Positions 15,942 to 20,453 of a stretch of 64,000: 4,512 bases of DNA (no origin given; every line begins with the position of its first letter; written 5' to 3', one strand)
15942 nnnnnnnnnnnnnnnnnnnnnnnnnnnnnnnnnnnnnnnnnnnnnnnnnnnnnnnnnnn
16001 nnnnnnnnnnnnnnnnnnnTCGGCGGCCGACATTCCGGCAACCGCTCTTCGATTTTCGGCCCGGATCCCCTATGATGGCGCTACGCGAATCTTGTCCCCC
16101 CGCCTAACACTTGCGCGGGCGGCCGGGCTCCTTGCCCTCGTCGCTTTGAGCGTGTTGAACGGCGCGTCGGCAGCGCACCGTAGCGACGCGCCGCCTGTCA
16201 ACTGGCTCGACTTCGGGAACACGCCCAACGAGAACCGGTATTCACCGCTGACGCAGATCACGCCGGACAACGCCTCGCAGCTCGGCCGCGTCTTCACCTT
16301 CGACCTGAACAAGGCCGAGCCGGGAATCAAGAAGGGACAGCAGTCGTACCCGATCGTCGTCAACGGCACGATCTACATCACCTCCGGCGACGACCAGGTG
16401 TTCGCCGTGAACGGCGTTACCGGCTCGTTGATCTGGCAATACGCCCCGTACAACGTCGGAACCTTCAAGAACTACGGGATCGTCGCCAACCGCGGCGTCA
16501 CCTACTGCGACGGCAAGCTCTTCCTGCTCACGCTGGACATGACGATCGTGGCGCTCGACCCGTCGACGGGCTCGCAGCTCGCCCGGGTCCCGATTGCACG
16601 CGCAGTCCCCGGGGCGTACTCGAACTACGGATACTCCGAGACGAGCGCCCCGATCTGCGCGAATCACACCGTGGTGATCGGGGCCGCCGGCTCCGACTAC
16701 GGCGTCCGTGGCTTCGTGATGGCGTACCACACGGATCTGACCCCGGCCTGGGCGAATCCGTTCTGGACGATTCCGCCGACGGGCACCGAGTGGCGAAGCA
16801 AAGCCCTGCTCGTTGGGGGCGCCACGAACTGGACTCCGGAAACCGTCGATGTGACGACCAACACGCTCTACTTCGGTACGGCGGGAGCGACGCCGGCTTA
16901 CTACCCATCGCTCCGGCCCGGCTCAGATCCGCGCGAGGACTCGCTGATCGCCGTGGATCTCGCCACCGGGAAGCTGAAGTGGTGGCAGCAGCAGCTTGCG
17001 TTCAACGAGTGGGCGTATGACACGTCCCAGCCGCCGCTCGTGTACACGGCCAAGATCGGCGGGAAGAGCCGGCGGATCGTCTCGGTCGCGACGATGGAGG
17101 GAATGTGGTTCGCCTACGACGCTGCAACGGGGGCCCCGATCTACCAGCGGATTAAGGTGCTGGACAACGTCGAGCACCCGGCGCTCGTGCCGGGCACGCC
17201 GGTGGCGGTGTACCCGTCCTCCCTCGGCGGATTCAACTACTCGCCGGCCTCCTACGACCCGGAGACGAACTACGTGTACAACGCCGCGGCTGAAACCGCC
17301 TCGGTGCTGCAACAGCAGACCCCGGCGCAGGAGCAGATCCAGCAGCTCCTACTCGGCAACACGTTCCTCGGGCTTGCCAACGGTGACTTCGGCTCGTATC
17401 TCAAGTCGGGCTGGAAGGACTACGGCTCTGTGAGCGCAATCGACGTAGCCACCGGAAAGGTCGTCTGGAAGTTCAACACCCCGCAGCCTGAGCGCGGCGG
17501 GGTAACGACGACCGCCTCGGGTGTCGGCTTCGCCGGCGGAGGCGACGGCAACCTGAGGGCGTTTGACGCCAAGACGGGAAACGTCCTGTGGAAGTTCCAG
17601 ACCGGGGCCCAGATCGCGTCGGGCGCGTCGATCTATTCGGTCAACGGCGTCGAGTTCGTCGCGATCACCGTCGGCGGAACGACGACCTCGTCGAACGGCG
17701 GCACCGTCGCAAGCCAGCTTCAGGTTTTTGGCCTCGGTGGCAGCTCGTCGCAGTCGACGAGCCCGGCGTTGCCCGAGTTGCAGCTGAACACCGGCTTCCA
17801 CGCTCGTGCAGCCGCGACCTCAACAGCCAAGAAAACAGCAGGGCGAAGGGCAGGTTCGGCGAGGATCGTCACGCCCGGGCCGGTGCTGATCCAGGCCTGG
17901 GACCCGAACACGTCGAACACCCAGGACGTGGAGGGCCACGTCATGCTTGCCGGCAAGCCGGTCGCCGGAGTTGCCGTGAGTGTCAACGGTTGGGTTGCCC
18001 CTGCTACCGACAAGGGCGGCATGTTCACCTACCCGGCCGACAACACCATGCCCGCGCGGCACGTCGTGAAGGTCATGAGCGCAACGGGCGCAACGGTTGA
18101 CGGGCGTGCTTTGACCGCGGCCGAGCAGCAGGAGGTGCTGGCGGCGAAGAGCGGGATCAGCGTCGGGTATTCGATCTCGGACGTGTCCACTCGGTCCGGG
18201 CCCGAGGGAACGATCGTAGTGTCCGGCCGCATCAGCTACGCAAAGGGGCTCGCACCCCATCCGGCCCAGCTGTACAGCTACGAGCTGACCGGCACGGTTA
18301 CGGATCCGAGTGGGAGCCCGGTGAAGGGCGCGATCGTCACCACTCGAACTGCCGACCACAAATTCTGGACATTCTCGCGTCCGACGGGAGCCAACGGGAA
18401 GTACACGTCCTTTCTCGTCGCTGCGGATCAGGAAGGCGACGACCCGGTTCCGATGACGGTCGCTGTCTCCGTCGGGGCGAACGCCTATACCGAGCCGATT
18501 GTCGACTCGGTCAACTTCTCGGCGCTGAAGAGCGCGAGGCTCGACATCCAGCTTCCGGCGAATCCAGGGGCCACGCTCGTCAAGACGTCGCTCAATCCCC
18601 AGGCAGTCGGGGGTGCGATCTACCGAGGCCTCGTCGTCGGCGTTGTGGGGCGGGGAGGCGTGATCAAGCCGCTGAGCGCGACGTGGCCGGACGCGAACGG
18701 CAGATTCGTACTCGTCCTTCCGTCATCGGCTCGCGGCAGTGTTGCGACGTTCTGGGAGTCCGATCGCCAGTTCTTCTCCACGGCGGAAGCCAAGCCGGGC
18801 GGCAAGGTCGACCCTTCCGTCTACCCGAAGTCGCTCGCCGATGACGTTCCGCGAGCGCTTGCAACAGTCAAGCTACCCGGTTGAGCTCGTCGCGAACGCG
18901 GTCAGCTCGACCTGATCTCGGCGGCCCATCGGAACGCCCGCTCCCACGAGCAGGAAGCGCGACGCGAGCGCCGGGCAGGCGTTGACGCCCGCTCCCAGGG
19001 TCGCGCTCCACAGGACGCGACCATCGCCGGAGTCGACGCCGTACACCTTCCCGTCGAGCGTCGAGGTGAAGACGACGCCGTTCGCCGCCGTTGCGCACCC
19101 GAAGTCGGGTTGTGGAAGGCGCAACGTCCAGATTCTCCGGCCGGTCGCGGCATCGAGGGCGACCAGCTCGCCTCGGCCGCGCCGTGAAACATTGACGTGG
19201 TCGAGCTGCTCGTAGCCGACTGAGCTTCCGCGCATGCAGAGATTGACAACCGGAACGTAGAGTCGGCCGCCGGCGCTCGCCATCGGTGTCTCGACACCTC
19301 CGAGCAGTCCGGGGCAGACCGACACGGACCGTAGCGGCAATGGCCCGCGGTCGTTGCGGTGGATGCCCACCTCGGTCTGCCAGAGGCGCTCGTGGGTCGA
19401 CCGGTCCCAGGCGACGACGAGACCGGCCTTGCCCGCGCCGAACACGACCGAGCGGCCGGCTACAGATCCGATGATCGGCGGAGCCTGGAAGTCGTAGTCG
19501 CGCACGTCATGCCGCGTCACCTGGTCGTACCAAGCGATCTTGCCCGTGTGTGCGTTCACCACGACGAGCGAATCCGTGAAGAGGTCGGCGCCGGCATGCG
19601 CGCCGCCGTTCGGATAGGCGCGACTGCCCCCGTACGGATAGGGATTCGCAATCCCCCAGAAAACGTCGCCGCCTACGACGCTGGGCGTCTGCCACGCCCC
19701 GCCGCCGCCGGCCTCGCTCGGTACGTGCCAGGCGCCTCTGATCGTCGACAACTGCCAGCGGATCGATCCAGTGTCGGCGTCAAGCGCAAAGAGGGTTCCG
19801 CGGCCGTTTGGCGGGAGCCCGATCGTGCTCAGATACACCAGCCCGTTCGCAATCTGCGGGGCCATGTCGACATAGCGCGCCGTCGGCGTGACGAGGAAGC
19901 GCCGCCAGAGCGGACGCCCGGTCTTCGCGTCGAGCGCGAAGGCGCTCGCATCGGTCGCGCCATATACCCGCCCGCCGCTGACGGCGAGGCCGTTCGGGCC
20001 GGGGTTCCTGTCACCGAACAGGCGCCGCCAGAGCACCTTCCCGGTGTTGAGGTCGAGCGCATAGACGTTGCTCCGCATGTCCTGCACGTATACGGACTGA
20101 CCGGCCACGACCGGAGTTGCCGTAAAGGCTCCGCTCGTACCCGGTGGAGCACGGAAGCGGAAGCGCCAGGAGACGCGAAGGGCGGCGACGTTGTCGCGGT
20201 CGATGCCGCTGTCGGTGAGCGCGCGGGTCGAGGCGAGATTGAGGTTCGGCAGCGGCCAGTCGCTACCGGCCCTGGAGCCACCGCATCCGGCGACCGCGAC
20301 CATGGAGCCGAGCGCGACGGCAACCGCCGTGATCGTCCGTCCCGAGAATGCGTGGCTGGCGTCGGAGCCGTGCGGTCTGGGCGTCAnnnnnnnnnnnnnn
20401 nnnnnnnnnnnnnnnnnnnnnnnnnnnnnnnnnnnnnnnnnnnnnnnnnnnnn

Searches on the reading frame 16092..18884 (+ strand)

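Call 71: search_protein_families(library=pfam, proteins=[window:16092-18884:+], max_evalue=0.0001)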
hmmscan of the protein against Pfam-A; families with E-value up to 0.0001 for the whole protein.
window:16092-18884:+ (930 aa): 4 families
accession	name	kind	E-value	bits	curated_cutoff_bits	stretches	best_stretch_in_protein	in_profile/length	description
PF01011.28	PQQ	-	1.7e-64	219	26.7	2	38-351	1-336/595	Glucose/ethanol/alcohol dehydrogenase, beta-propeller domain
PF13360.13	PQQ_2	-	6.1e-19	69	27.6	2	445-511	3-68/233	Outer membrane protein assembly factor BamB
PF13570.13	Beta-prop_ACSF4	-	8.5e-13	48.8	133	1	445-520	29-105/329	Beta-alanine-activating enzyme, beta-propeller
PF13620.12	CarboxypepD_reg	-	6.6e-05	23.6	32.3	1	732-777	2-46/82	Carboxypeptidase regulatory-like domain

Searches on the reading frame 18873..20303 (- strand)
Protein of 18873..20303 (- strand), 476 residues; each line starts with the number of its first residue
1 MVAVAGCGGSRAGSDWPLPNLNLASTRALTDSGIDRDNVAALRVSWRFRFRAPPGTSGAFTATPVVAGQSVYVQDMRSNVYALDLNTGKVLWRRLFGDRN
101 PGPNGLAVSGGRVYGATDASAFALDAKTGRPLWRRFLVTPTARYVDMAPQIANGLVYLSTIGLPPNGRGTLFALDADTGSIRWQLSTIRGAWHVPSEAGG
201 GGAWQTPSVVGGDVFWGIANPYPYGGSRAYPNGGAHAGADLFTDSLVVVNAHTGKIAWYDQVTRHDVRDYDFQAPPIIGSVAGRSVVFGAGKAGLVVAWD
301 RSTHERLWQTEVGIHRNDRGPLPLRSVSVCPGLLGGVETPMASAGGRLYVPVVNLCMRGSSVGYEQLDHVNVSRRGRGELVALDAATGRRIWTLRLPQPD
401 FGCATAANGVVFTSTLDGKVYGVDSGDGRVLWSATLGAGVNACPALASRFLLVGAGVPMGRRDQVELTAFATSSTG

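Call 71: search_protein_families(library=pfam, proteins=[window:18873-20303:-], max_evalue=0.0001)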
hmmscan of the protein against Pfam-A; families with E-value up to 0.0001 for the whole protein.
window:18873-20303:- (476 aa): 4 families
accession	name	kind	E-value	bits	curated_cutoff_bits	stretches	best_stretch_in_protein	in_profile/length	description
PF13360.13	PQQ_2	-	6.9e-40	137.6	27.6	3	45-214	16-172/233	Outer membrane protein assembly factor BamB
PF01011.28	PQQ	-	9.4e-34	117.5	26.7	2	166-311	187-339/595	Glucose/ethanol/alcohol dehydrogenase, beta-propeller domain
PF13570.13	Beta-prop_ACSF4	-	1.4e-15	58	133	2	378-447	29-100/329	Beta-alanine-activating enzyme, beta-propeller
PF25293.1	Beta-prop_EMC1_N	-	5.1e-05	23.5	34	0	112-160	33-82/219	EMC1 N-terminal beta-propeller domain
